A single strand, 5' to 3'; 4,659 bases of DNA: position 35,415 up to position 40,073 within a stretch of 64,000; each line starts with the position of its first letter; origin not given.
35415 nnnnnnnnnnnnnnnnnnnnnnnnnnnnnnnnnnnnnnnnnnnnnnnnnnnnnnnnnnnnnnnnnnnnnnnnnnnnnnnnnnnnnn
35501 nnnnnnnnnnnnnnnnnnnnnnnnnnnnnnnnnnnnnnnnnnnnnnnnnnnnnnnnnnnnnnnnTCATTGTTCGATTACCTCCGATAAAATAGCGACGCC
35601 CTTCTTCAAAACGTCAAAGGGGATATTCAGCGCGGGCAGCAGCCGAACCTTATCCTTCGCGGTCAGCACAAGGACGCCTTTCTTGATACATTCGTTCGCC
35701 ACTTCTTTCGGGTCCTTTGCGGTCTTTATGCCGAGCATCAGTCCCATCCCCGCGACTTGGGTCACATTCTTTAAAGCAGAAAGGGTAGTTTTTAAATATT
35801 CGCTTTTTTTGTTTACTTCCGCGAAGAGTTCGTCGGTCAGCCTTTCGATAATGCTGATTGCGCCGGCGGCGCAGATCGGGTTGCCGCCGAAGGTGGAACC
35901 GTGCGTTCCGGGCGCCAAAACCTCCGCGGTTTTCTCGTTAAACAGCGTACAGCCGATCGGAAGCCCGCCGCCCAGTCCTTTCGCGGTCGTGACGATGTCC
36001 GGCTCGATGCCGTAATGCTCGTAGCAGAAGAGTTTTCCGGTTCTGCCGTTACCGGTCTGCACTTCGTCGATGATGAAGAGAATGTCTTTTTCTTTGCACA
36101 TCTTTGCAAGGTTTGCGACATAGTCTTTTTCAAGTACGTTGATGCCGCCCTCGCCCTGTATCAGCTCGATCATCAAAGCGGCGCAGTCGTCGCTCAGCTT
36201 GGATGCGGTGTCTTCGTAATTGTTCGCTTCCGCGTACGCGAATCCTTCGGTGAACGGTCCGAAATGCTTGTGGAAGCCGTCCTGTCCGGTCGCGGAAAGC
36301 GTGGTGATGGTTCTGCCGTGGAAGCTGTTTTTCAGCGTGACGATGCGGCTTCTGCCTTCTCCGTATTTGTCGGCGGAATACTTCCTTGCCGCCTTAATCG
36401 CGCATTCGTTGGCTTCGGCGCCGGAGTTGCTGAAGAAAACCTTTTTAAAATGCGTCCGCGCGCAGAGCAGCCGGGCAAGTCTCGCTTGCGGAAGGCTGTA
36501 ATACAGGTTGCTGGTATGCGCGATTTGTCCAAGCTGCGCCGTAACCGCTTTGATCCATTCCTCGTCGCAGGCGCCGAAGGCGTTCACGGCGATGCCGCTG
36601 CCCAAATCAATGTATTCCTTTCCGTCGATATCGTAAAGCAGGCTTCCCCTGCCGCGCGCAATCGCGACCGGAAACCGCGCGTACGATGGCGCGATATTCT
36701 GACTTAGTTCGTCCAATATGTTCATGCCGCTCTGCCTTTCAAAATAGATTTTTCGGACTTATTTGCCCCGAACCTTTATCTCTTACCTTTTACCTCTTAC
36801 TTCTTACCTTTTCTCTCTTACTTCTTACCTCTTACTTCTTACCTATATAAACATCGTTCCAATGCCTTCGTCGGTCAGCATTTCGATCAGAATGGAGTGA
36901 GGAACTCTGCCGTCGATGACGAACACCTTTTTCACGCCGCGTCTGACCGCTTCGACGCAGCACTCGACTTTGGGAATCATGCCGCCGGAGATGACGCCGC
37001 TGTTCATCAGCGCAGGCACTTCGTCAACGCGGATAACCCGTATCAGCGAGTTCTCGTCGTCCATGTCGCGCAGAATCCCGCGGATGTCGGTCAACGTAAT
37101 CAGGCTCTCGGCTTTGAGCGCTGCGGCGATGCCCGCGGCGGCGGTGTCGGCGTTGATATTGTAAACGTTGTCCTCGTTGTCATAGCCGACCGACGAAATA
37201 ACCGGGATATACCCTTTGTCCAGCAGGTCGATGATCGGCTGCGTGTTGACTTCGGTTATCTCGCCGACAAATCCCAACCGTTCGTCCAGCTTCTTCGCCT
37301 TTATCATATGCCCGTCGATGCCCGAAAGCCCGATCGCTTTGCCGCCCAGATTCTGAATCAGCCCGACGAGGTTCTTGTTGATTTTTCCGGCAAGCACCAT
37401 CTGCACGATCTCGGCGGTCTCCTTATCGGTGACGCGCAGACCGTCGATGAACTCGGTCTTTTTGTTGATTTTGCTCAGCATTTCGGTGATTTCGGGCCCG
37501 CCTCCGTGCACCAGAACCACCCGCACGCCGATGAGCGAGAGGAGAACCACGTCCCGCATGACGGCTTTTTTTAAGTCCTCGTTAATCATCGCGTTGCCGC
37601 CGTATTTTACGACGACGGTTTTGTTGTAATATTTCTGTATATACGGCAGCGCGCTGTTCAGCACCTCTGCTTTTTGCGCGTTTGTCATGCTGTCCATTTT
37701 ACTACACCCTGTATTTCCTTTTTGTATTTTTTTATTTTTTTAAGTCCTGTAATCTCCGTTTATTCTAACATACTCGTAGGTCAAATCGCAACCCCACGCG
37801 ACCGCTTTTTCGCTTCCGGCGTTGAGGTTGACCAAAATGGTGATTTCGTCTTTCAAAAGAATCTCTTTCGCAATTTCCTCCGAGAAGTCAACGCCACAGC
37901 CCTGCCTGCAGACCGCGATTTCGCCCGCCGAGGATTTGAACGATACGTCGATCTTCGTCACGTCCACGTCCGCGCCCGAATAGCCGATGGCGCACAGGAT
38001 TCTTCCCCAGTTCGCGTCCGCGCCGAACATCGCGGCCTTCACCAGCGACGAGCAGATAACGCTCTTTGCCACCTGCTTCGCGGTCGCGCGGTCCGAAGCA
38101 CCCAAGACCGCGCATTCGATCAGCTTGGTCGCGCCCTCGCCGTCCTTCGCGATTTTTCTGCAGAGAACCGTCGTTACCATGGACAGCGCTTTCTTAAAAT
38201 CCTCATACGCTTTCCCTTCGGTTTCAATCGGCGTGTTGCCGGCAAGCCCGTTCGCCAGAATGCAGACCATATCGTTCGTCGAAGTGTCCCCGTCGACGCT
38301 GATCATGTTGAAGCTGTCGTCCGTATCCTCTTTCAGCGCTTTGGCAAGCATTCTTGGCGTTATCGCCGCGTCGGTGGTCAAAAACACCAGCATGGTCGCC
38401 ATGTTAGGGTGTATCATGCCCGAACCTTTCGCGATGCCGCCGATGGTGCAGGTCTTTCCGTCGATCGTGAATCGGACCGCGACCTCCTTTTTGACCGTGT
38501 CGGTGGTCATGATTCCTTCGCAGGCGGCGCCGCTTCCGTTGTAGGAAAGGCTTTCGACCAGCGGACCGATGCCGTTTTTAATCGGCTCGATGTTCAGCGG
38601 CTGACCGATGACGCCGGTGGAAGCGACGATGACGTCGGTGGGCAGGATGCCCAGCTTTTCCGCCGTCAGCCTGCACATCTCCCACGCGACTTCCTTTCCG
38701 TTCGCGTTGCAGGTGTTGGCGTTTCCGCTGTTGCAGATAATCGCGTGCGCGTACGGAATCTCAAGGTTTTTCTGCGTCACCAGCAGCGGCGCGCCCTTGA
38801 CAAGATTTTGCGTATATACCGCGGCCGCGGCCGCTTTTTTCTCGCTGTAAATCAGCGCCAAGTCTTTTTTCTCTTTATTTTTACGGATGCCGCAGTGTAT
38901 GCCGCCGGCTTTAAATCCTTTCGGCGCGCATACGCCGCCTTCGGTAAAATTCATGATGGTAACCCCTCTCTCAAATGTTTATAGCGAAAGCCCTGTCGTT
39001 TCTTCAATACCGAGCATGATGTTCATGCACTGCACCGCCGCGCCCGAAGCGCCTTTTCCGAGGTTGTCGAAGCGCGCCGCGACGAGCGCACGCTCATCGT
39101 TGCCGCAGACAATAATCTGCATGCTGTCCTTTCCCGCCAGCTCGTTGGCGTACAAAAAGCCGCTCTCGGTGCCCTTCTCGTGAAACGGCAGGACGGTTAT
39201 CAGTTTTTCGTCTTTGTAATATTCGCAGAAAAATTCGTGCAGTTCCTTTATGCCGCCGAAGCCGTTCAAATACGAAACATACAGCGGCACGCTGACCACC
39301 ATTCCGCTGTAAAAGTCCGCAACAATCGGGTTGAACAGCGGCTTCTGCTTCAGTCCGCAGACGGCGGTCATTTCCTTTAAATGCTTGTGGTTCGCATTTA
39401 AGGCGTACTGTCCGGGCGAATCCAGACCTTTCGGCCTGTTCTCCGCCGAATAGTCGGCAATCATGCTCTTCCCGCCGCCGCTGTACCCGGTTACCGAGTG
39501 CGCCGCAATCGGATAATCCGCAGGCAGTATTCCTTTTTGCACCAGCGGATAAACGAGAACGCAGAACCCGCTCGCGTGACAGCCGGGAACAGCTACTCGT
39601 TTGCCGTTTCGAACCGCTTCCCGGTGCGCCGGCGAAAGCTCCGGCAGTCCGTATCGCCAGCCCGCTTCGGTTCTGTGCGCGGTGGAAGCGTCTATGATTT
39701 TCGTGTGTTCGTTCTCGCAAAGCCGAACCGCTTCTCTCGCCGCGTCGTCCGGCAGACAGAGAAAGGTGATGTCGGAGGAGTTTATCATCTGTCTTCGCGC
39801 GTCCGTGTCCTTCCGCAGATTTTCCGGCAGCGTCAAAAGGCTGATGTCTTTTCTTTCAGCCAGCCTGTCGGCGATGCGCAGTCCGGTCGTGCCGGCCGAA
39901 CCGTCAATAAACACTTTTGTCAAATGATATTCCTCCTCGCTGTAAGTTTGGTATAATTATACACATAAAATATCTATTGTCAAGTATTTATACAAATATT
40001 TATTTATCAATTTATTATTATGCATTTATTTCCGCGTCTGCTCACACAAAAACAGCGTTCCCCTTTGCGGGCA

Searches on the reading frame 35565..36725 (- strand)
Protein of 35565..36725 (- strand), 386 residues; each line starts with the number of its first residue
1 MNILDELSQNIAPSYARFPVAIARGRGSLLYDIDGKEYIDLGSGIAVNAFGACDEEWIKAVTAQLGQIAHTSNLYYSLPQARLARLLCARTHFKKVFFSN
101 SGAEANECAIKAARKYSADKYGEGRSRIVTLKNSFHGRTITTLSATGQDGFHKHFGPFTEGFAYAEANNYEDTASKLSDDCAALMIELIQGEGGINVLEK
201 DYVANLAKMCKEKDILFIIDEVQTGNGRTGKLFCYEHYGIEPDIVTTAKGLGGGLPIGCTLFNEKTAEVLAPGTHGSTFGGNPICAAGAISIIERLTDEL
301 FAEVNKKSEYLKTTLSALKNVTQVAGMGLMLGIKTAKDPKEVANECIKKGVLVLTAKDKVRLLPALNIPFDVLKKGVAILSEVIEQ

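Call 70: search_protein_families(library=ncbifam, proteins=[window:35565-36725:-], max_evalue=1e-40)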
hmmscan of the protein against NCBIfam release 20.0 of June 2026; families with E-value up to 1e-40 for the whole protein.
window:35565-36725:- (386 aa): 52 families (the best 25 are shown)
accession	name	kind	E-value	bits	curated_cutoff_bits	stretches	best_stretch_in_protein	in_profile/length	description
TIGR00707.1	argD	subfamily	6.6e-131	436.6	410.05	1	13-385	4-381/381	acetylornithine/succinylornithine family transaminase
NF002325.0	PRK01278.1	subfamily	1.2e-123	412.7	372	1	9-385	4-387/395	acetylornithine transaminase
NF002797.0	PRK02936.1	equivalog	6e-117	390.6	496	1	10-385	3-378/385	acetylornithine transaminase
NF002874.0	PRK03244.1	equivalog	2.3e-114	382.3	457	1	4-385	11-393/399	acetylornithine transaminase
NF003468.0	PRK05093.1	subfamily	1.2e-106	356.8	522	1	7-385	12-400/405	acetylornithine/succinyldiaminopimelate transaminase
TIGR03246.1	arg_catab_astC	subfamily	5.5e-106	354.9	609.95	1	7-385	6-394/397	acetylornithine/succinylornithine family transaminase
NF003273.0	PRK04260.1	equivalog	7.7e-106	353.8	616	1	14-384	7-375/376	acetylornithine transaminase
NF009047.0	PRK12381.1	subfamily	7.1e-102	341.2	630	1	7-385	10-398/406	bifunctional succinylornithine transaminase/acetylornithine transaminase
NF002985.0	PRK03715.1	equivalog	5.9e-95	318.3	568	1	17-385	17-392/395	acetylornithine transaminase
NF004426.0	PRK05769.1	equivalog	6.8e-95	318.4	552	1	179-385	220-438/441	acetyl ornithine aminotransferase family protein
NF003397.0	PRK04612.1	equivalog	3.8e-90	302.7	735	1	7-384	11-401/408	acetylornithine transaminase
TIGR01885.1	Orn_aminotrans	equivalog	5.1e-83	279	378.4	1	11-384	12-401/402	ornithine--oxo-acid transaminase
NF005993.0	PRK08117.1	subfamily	2.7e-78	263.5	574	1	178-385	205-428/433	aspartate aminotransferase family protein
NF003145.0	PRK04073.1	equivalog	9.6e-72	241.7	656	1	3-380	7-391/396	ornithine--oxo-acid transaminase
NF004714.0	PRK06058.1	subfamily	6.9e-70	235.9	639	1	17-385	41-445/447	4-aminobutyrate--2-oxoglutarate transaminase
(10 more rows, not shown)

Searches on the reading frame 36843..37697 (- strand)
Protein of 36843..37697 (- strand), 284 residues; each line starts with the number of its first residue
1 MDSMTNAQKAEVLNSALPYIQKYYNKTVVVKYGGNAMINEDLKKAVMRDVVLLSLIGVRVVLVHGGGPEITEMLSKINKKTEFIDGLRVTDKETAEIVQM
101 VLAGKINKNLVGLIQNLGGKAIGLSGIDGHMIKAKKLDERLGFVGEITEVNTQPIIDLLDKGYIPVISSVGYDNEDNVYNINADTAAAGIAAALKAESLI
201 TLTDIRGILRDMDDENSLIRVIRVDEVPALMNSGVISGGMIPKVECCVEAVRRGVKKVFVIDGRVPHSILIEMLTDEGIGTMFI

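Call 70: search_protein_families(library=ncbifam, proteins=[window:36843-37697:-], max_evalue=1e-40)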
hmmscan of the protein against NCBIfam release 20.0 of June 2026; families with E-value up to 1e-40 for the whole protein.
window:36843-37697:- (284 aa): 2 families
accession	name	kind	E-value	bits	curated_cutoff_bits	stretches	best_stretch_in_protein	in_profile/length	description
TIGR00761.1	argB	equivalog_domain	1.2e-79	267.2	151.3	1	27-259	1-230/231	acetylglutamate kinase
NF010659.0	PRK14058.1-1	equivalog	1.2e-48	165.6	223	1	28-270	2-256/267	[LysW]-aminoadipate kinase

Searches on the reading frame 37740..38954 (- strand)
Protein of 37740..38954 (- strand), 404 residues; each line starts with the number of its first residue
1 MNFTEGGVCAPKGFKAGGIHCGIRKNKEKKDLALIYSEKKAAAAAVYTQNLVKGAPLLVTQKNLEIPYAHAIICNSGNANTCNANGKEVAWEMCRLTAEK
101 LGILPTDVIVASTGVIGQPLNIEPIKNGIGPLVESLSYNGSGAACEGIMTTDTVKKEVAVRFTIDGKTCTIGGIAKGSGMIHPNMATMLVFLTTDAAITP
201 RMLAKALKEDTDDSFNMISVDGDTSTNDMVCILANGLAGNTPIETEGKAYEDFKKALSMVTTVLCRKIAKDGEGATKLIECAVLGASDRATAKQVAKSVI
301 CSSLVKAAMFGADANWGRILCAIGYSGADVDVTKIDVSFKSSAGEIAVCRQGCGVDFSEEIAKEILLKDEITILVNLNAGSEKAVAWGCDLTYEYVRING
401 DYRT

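Call 70: search_protein_families(library=ncbifam, proteins=[window:37740-38954:-], max_evalue=1e-40)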
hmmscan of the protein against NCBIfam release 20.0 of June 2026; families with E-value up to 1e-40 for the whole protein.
window:37740-38954:- (404 aa): 2 families
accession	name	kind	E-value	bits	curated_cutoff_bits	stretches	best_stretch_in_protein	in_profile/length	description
TIGR00120.1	ArgJ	equivalog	8.1e-147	489.2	298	1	5-404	2-405/405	bifunctional ornithine acetyltransferase/N-acetylglutamate synthase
NF003802.0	PRK05388.1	equivalog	1.1e-145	485.2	351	1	6-404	5-400/400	bifunctional glutamate N-acetyltransferase/amino-acid acetyltransferase ArgJ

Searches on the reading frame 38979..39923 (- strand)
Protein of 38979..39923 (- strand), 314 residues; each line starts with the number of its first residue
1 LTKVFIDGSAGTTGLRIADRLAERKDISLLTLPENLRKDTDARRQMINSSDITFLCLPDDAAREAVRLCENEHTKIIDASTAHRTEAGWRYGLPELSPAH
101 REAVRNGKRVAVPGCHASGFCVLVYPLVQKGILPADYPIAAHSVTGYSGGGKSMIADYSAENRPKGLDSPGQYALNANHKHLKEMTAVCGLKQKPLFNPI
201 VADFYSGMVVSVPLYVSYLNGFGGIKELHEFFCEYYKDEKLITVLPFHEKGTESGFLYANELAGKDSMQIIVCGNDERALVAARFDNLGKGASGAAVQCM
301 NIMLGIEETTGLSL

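Call 70: search_protein_families(library=ncbifam, proteins=[window:38979-39923:-], max_evalue=1e-40)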
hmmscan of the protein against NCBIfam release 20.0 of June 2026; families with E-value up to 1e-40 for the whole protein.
window:38979-39923:- (314 aa): 2 families
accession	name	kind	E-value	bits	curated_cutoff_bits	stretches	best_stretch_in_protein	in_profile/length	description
TIGR01851.1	argC_other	equivalog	3.3e-117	391.2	229.85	1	2-306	2-310/310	N-acetyl-gamma-glutamyl-phosphate reductase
TIGR01850.1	argC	equivalog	1.4e-41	142.8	233.6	0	39-313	57-339/345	N-acetyl-gamma-glutamyl-phosphate reductase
